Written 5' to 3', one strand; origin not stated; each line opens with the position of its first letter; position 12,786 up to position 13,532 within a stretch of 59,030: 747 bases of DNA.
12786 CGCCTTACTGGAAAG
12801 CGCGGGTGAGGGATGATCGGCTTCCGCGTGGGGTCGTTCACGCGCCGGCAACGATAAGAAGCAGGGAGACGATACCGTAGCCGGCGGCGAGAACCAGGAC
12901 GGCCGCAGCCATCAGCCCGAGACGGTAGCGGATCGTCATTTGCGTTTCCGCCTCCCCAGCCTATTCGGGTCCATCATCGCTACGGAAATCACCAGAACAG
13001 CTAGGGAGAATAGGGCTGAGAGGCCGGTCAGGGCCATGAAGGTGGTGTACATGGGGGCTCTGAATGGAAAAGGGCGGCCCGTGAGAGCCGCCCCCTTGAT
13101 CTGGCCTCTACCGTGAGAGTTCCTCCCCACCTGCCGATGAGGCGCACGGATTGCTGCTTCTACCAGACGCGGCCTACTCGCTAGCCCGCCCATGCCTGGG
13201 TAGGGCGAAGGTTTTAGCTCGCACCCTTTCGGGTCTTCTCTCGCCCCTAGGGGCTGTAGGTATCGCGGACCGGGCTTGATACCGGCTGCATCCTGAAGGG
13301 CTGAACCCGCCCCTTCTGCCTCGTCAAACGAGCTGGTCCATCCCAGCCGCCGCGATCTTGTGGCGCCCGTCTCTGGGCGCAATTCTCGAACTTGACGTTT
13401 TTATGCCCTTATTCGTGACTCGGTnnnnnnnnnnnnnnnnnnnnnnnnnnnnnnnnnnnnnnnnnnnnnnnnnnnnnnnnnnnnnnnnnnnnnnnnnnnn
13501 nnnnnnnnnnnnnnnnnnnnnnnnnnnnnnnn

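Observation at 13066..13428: About 330-nt highly structured non-coding leader with its own promoter and terminator after the early-left operon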

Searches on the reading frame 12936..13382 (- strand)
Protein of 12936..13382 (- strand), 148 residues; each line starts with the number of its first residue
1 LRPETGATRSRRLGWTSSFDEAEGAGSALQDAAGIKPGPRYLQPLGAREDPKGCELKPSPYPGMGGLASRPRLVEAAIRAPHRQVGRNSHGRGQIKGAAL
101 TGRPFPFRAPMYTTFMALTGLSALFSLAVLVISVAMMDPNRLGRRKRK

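Call 12: search_protein_families(library=pfam, proteins=[window:12936-13382:-], max_evalue=0.01)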
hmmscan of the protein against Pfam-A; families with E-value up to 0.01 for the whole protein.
window:12936-13382:- (148 aa): 0 families

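Call 13: search_protein_families(library=phrogs, proteins=[window:12936-13382:-], max_evalue=0.01)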
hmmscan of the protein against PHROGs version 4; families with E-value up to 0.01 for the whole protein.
window:12936-13382:- (148 aa): 0 families
